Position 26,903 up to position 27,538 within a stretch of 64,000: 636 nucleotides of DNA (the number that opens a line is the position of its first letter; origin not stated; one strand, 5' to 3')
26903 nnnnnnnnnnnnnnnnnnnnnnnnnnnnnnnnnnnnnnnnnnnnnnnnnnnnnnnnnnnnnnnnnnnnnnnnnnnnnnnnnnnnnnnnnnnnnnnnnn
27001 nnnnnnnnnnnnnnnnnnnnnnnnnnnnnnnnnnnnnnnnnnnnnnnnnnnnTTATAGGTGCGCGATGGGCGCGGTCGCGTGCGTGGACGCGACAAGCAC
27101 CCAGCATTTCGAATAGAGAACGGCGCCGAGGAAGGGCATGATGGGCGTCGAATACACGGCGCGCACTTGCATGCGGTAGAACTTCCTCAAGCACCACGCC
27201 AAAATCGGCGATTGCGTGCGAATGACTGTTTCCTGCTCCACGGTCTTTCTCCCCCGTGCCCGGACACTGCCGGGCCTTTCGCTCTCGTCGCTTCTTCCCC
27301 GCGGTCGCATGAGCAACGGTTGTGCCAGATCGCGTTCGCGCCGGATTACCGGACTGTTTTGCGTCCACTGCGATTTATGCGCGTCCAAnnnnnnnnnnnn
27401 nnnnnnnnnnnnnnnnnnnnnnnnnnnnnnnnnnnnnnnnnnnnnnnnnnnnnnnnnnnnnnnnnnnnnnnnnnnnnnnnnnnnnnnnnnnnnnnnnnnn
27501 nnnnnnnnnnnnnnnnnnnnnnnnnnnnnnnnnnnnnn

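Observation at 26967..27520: Orphan exact sigma-54 promoter driving an unannotated short transcript or 62-codon ORF in an otherwise empty 550-bp gap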

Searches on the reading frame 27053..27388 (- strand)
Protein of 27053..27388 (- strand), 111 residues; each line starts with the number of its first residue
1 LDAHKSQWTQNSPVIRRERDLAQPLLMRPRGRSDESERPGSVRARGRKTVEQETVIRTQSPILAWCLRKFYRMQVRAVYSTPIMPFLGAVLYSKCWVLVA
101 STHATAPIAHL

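Call 12: search_protein_families(library=pfam, proteins=[window:27053-27388:-], max_evalue=0.01)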
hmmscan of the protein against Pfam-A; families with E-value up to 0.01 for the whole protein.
window:27053-27388:- (111 aa): 0 families

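Call 17: find_homologous_proteins(query=window:27056-27388:-, max_evalue=1)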
Query window:27056-27388:- (111 aa): 12 proteins with E <= 1 among 14 candidates.
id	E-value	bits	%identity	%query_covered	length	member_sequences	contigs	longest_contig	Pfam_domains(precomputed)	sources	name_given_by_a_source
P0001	7.1e-33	131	98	56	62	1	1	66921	-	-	-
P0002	4.8e-27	112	89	56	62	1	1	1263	-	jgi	jgi:hypothetical protein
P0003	3.5e-26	109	84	56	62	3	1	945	-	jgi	-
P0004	7.0e-26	108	82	56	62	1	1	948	-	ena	-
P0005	9.3e-26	108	79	57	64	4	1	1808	-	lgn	-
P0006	1.1e-25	108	81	56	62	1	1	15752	-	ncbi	-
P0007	1.5e-23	101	74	56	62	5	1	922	-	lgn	-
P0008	4.0e-23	99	79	56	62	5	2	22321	-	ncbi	-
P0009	2.4e-22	97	76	56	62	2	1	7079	-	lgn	-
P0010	5.0e-22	96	78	52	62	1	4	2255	-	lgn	-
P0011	1.2e-20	91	72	54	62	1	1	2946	-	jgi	jgi:hypothetical protein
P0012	1.6e-19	88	72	54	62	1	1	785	-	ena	-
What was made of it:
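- Checked: The ORF is called by gene finders in the protein collection (P0001, call 17).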

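Call 20: find_encoding_contigs(protein=P0008, flank=10000, max_places=4)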
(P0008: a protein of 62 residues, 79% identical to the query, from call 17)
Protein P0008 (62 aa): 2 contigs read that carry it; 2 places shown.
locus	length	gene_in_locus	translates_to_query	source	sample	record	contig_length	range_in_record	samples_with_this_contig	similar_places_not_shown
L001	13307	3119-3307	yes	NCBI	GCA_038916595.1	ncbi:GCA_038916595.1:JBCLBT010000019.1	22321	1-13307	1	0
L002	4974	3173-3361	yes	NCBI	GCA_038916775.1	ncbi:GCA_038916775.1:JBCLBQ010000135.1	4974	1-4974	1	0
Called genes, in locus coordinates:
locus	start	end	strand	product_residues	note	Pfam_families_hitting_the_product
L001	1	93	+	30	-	?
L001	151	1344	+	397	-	PF01546:Peptidase_M20, PF07687:M20_dimer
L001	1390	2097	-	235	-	PF05359:DUF748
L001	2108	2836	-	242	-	-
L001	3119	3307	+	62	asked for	-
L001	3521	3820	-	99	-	PF09723:Zn_ribbon_8 (weak)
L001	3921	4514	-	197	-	PF00694:Aconitase_C, PF27512:LeuD, PF27434:LeuD_C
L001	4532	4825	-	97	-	-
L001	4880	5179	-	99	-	-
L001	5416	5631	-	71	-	-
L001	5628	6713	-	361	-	-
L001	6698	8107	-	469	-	PF00330:Aconitase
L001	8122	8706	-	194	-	PF03352:Adenine_glyco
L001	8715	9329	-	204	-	PF00990:GGDEF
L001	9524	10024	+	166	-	PF07238:PilZ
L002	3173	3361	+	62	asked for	-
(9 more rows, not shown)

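Call 21: find_encoding_contigs(protein=P0006, flank=10000, max_places=4)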
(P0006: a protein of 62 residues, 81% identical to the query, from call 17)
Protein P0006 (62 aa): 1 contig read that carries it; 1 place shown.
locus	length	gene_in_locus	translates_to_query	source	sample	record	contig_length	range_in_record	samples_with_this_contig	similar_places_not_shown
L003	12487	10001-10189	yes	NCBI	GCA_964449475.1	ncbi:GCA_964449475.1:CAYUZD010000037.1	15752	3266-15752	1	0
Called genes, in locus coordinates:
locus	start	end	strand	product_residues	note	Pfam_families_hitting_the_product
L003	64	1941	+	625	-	PF24161:CCDC39 (faint)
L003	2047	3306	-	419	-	PF24521:Ank_KRIT1, PF12796:Ank_2, PF13857:Ank_5, PF00023:Ank (weak), PF13606:Ank_3 (faint), PF13637:Ank_4, PF13857:Ank_5 (weak), PF00023:Ank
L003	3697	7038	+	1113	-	PF04453:LptD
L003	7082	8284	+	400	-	PF01546:Peptidase_M20, PF07687:M20_dimer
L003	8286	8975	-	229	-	PF05359:DUF748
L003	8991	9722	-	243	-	-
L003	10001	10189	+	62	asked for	-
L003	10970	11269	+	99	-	PF13507:GATase_5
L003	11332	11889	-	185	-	PF02627:CMD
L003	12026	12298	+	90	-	PF12840:HTH_20 (weak), PF24038:DUF7347 (weak), PF25213:HVO_A0261_N, PF01638:HxlR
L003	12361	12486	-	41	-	?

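Call 22: find_encoding_contigs(protein=P0009, flank=10000, max_places=4)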
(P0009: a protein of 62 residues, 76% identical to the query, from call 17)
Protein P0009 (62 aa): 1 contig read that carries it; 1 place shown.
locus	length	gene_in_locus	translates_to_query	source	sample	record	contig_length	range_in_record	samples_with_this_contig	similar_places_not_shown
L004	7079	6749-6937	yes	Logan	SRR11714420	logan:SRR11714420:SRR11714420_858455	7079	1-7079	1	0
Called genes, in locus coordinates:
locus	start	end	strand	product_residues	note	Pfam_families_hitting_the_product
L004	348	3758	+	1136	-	PF04453:LptD (faint)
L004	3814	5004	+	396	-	PF01546:Peptidase_M20, PF07687:M20_dimer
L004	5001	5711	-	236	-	PF05359:DUF748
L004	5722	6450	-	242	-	-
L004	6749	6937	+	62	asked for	-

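Call 24: find_related_loci(query=A1, collection=genome_contigs, flank=4000)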
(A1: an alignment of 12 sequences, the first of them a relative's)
Query A1 (62 aa) in genome_contigs; peptide patterns used: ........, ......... (x = any residue, [..] = any of these).
29 stretches matched a pattern; 2 encode a relative of the query (tblastn E <= 1e-3); 2 distinct loci.
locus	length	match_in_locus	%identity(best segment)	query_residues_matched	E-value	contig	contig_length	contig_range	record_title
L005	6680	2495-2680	74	1-62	3e-29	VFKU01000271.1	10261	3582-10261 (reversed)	MAG: Rhodothermaeota bacterium isolate Bin_8_9 c_000004168463, whole genome shotgun sequence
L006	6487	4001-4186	81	1-62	1e-28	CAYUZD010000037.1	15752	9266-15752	MAG TPA_asm: uncultured Nitrospirales bacterium isolate SRP287453_co1_86 genome assembly, contig: NODE_6791_length_15752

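Call 25: find_related_loci(query=A1, collection=metagenome_contigs, flank=3000)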
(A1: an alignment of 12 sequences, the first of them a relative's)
Query A1 (62 aa) in metagenome_contigs; peptide patterns used: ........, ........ (x = any residue, [..] = any of these).
73 stretches matched a pattern; 2 encode a relative of the query (tblastn E <= 1e-3); 2 distinct loci.
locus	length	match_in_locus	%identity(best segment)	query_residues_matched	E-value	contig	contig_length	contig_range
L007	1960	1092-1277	81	1-62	9e-33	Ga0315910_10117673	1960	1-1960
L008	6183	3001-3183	85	1-62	1e-31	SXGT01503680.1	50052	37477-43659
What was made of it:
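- Tried and rejected: Each yielded only two loci (calls 24, 25).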

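Call 27: find_encoding_contigs(protein=P0002, flank=3000, max_places=2)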
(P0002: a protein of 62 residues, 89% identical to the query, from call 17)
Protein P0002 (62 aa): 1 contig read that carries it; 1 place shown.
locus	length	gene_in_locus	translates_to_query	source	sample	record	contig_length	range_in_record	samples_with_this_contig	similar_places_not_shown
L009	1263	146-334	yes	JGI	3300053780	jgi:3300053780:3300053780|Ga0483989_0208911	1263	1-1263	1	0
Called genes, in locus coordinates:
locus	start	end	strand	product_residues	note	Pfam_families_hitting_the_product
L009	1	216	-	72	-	?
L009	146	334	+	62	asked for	-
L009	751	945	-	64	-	PF14094:DUF4272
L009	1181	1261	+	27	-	?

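Call 28: find_encoding_contigs(protein=P0011, flank=3000, max_places=2)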
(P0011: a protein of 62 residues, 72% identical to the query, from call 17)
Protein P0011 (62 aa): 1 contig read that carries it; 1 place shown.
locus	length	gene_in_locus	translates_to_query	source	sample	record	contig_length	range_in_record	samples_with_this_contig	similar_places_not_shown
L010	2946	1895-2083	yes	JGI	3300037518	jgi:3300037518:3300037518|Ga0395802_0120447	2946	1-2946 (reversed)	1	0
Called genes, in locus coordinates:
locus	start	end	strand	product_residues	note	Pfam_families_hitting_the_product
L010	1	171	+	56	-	?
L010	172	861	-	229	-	PF05359:DUF748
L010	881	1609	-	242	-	-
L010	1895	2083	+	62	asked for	-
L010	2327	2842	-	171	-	PF00583:Acetyltransf_1 (weak)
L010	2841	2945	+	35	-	?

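Call 29: find_encoding_contigs(protein=P0010, flank=3000, max_places=4)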
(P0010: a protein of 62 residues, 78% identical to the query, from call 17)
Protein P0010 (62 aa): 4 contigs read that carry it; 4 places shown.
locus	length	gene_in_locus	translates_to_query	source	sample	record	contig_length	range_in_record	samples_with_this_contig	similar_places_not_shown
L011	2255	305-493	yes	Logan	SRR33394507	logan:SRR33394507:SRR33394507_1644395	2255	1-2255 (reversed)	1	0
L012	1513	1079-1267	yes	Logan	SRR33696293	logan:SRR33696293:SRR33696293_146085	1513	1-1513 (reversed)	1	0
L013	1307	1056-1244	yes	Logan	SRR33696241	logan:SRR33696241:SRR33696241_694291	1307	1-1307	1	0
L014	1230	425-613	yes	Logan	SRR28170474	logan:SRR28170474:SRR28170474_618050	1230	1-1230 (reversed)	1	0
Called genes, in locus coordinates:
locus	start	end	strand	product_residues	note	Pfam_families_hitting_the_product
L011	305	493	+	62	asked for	-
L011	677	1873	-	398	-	-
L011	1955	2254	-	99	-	?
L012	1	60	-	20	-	?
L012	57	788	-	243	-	-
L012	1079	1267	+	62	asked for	-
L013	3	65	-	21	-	?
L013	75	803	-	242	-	-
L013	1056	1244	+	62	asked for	-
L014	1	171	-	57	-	?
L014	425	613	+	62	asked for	-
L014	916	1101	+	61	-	-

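Call 30: find_encoding_contigs(protein=P0005, flank=3000, max_places=2)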
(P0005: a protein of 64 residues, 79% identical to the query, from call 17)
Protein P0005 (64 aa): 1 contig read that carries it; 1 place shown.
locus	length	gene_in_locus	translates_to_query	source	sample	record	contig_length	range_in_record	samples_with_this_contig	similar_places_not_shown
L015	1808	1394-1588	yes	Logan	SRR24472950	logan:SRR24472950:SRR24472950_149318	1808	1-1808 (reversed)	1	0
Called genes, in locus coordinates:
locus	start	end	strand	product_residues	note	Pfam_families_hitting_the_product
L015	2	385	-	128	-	?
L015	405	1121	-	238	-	-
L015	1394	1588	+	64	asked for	-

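Call 31: find_encoding_contigs(protein=P0012, flank=3000, max_places=2)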
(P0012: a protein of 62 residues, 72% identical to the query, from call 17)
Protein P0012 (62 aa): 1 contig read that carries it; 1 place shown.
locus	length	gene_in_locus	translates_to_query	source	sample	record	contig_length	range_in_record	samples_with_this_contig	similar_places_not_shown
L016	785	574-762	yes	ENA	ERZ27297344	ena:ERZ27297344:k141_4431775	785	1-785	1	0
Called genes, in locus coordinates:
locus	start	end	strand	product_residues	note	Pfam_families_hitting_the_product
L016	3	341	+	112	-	?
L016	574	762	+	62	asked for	-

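Call 39: search_protein_representatives(alignment_id=A1)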
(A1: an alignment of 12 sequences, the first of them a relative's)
Query: 12 sequences, 62 profile positions. Proteins with E-value up to 0.001 (for the whole library): 26; up to 1e-10: 4; up to 1e-30: 1. The best 26 are listed.
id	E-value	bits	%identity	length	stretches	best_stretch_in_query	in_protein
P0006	2.0e-36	139.8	-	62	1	1-62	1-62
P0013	1.1e-12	63.7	-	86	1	4-55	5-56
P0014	1.4e-11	60.2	-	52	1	1-50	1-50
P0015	1.6e-11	60.0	-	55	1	1-51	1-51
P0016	5.7e-10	55.0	-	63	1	2-60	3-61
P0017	6.4e-10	54.9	-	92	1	3-54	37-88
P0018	1.2e-08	50.8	-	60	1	6-52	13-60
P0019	1.5e-08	50.5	-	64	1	4-54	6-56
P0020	2.8e-08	49.6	-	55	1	4-49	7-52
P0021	4.3e-08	49.0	-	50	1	7-51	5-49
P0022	5.0e-08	48.8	-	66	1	4-51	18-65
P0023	1.1e-07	47.7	-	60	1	1-51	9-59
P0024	1.7e-07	47.1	-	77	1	2-53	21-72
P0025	2.5e-07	46.6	-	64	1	1-57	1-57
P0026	5.8e-07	45.4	-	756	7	18-43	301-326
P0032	4.6e-05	39.3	-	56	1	6-52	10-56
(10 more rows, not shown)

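Call 42: search_protein_families(library=pfam, alignment_id=A3, max_evalue=1)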
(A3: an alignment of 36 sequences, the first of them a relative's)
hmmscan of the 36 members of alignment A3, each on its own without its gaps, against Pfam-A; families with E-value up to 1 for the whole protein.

A. member 1, P0001 (62 aa): 0 families

B. families by the number of members that match (of 36 scanned): 3 families
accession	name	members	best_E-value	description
PF12553.13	DUF3742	1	0.079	Protein of unknown function (DUF3742)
PF05996.17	Fe_bilin_red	1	0.18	Ferredoxin-dependent bilin reductase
PF16493.11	Meis_PKNOX_N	1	0.19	TALE/MEIS homeobox family N-terminal domain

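Call 43: search_solved_structures(query=A3, max_evalue=10)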
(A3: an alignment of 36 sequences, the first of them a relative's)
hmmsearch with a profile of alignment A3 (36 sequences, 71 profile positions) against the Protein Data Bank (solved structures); distinct sequences matched with E-value up to 10: 8.
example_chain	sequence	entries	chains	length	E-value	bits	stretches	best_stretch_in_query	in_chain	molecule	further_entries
5l8r_L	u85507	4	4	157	0.69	12.5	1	18-34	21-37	Putative uncharacterized protein | PsaL | PsaL domain-containing protein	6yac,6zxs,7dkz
6yez_L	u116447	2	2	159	0.7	12.5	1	18-34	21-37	PsaL | PsaL domain-containing protein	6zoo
4rku_L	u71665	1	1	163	0.72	12.5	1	18-34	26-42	Photosystem I reaction center subunit XI, chloroplastic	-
4y28_L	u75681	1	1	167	0.73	12.5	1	18-34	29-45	Putative uncharacterized protein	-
9oil_A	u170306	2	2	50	0.78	12.4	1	26-50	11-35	Prepeptide GarQ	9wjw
9wju_A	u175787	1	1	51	0.82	12.3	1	26-50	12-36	Prepeptide GarQ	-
9gbi_L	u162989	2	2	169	1.4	11.6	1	18-34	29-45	Photosystem I reaction center subunit XI, chloroplastic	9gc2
8wgh_L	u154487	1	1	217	1.7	11.3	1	18-34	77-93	Photosystem I reaction center subunit XI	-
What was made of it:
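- On Any described protein family (Pfam, NCBIfam, PHROGs, PADLOC, PDB): The PDB profile search gave E of 0.69 or worse (call 43).
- Tried and rejected: A PDB profile search gave no match (call 43).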

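Call 45: search_protein_families(library=ncbifam, alignment_id=A3, max_evalue=1)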
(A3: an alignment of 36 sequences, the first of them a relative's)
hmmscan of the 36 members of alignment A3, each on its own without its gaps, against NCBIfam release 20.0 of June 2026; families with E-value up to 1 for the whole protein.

A. member 1, P0001 (62 aa): 0 families

B. families by the number of members that match (of 36 scanned): 2 families
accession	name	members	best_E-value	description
TIGR01726.1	HEQRo_perm_3TM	1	0.026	ABC transporter permease subunit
NF009720.0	PRK13247.1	1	0.18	15,16-dihydrobiliverdin:ferredoxin oxidoreductase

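Call 49: predict_structure(alignment_id=A3)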
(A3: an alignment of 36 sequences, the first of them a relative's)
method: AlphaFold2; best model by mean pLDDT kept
length: 62 residues; sequences in the alignment: 36
mean_pLDDT: 69.7   pTM: 0.42
mean pLDDT of the five models: 69.7, 65.9, 57.0, 54.8, 51.3
residues with pLDDT >= 90: 0; 70-90: 43; 50-70: 11; < 50: 8
segments of 3 or more residues with pLDDT < 50: 55-57, 60-62
pLDDT, mean of each block of 10 residues (from residue 1): 65 82 77 73 75 53 40
secondary structure, 60 per line:
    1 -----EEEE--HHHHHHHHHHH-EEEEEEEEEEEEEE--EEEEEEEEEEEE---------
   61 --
elements in order: E6-9 H12-22 E24-37 E40-51

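Call 53: fold_search(model_id=the predicted structure, library=pdb)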
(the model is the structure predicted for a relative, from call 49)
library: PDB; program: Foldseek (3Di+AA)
matches with E <= 10: 148; with E <= 0.001: 0
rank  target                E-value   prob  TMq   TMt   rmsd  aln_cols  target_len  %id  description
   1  4v6i_BX               9.2e-01  0.20  0.34  0.21   5.7        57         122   12  Localization of the small subunit ribosomal proteins into a 6.1 A cryo-EM map of Saccharomyces cerevisiae translating (released 2014-07-09)
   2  9e6q_AU               1.6e+00  0.20  0.38  0.32   4.9        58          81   17  Cryo-EM structure of the Pyrobaculum calidifontis 50S ribosomal subunit in complex with Dri (released 2024-11-20)
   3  8rxh_LV               1.6e+00  0.18  0.37  0.24   5.3        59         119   14  CRYO-EM STRUCTURE OF LEISHMANIA MAJOR 80S RIBOSOME WITH A/P/E-site tRNA AND mRNA : PARENTAL STRAIN (released 2024-05-15)
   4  5t5h_X                1.7e+00  0.16  0.36  0.25   5.0        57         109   10  Structure and assembly model for the Trypanosoma cruzi 60S ribosomal subunit (released 2016-10-12)
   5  8i8y_A                1.8e+00  0.09  0.26  0.23   7.7        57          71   12  A mutant of the C-terminal complex of proteins 4.1G and NuMA (released 2023-04-19)
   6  6cvl_C                2.0e+00  0.10  0.34  0.10   5.6        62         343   16  Crystal structure of the Escherichia coli ATPgS-bound MetNI methionine ABC transporter in complex with its MetQ bindin (released 2018-11-14)
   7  6lpi_E                2.2e+00  0.11  0.34  0.27   5.8        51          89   18  Crystal Structure of AHAS holo-enzyme (released 2020-11-18)
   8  7zq5_t                2.5e+00  0.15  0.36  0.29   6.0        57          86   14  70S E. coli ribosome with truncated uL23 and uL24 loops (released 2022-08-10)
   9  5xxb_W                2.5e+00  0.12  0.34  0.21   5.7        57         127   10  Large subunit of Toxoplasma gondii ribosome (released 2017-08-30)
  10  4v8a_CF               2.7e+00  0.14  0.31  0.22   4.2        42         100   19  The structure of thermorubin in complex with the 70S ribosome from Thermus thermophilus. (released 2014-07-09)
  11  9h3g_BN               2.7e+00  0.13  0.36  0.24   5.0        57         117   12  Structure of the Arabidopsis thaliana 80S ribosome in complex with P- and E-site tRNAs and mRNA (released 2026-02-04)
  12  5lzs_X                2.7e+00  0.08  0.26  0.17   5.9        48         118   10  Structure of the mammalian ribosomal elongation complex with aminoacyl-tRNA, eEF1A, and didemnin B (released 2016-11-30)
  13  8eui_X                2.9e+00  0.12  0.37  0.24   5.1        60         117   13  Ytm1 associated nascent 60S ribosome (-fkbp39) State 3 (released 2022-11-30)
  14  1nfj                  2.9e+00  0.11  0.34  0.28   4.5        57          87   14  Structure of a Sir2 substrate, alba, reveals a mechanism for deactylation-induced enhancement of DNA-binding (released 2003-08-05)
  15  8br8_LY               2.9e+00  0.11  0.35  0.23   5.3        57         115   16  Giardia ribosome in POST-T state (A1) (released 2023-03-15)
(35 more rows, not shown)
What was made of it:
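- On Any described protein family (Pfam, NCBIfam, PHROGs, PADLOC, PDB): Foldseek against PDB gave a best E of 0.9 (call 53).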

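Call 56: find_homologous_proteins(query=A3, max_evalue=0.001)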
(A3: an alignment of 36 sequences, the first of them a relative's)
Query A3 (36 sequences) (62 aa, profile of the alignment): 78 proteins with E <= 0.001 among 317 candidates.
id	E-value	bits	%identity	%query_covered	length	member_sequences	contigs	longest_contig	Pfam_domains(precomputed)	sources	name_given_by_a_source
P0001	2.1e-26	109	100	100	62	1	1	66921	-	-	-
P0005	3.1e-26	108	77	100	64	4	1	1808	-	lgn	-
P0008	4.3e-26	108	81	100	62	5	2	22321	-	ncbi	-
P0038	7.2e-26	107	65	100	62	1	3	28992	-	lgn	-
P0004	7.4e-26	107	84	100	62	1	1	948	-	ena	-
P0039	8.3e-26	107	54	84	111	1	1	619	-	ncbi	-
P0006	9.5e-26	107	82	100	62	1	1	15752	-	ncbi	-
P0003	1.4e-25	106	82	100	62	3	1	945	-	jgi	-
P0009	1.8e-25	106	77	100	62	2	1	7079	-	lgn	-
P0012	8.5e-25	104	71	100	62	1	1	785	-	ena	-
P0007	9.6e-25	103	76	100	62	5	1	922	-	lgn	-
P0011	2.9e-24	102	68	100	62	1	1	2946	-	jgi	jgi:hypothetical protein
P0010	3.5e-24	102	74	100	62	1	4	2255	-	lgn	-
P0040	3.8e-24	102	54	98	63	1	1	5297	-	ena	-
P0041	5.2e-24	101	56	100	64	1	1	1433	-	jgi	-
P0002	9.6e-24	100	87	100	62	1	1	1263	-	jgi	jgi:hypothetical protein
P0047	2.8e-23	99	54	84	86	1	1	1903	-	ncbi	-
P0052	9.0e-22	94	37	87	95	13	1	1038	-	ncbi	-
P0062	4.0e-21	92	42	85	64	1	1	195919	-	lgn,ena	-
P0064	6.5e-21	91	42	84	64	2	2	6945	-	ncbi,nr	ncbi:MAG: hypothetical protein L3K26_03740 [Candidatus Hydrogenedentes bacterium]|nr:hypothetical pr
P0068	1.4e-20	90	48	84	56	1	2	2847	-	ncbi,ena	-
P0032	1.5e-15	74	35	84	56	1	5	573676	-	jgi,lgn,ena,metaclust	metaclust:\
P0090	7.1e-13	65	32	71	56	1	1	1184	-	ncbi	-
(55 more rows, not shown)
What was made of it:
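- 27053..27241 (-): 62-codon protein-coding gene (GTG start, TAA stop), product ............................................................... The wider family has 78 clusters and 26 representatives at 50% identity (calls 39, 56).
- Protein-level homologues are detectable down to about 30% identity (calls 39, 56).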

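Call 57: find_encoding_contigs(protein=P0062, flank=6000, max_places=6)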
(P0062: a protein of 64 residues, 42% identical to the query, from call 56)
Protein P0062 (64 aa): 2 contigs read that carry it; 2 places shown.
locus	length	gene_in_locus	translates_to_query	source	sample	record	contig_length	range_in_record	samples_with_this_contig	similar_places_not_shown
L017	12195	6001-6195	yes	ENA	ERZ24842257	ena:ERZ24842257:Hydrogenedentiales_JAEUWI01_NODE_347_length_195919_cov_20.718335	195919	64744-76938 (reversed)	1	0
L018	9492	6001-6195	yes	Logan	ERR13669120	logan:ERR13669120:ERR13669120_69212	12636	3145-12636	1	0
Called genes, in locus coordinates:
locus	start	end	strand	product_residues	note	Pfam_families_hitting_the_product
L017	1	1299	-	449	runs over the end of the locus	PF01408:GFO_IDH_MocA, PF22725:GFO_IDH_MocA_C3 (faint), PF19051:GFO_IDH_MocA_C2, PF02894:GFO_IDH_MocA_C, PF19051:GFO_IDH_MocA_C2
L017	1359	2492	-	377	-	PF03781:FGE-sulfatase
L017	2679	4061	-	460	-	PF00884:Sulfatase, PF01663:Phosphodiest (faint), PF16347:SGSH_C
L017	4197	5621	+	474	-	PF00884:Sulfatase, PF01663:Phosphodiest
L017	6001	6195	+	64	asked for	-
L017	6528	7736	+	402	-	PF01973:MptE-like (weak)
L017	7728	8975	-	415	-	PF00072:Response_reg, PF08668:HDOD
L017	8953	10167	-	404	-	PF00072:Response_reg, PF13487:HD_5, PF01966:HD, PF13487:HD_5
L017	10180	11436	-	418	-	PF00989:PAS, PF08448:PAS_4, PF13188:PAS_8 (weak), PF13426:PAS_9, PF08447:PAS_3 (weak), PF02518:HATPase_c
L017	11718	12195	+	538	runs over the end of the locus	PF00884:Sulfatase, PF01663:Phosphodiest (faint), PF16347:SGSH_C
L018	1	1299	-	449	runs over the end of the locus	PF01408:GFO_IDH_MocA, PF22725:GFO_IDH_MocA_C3 (faint), PF19051:GFO_IDH_MocA_C2, PF02894:GFO_IDH_MocA_C, PF19051:GFO_IDH_MocA_C2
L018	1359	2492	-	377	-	PF03781:FGE-sulfatase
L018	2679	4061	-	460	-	PF00884:Sulfatase, PF01663:Phosphodiest (faint), PF16347:SGSH_C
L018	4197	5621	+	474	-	PF00884:Sulfatase, PF01663:Phosphodiest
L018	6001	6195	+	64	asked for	-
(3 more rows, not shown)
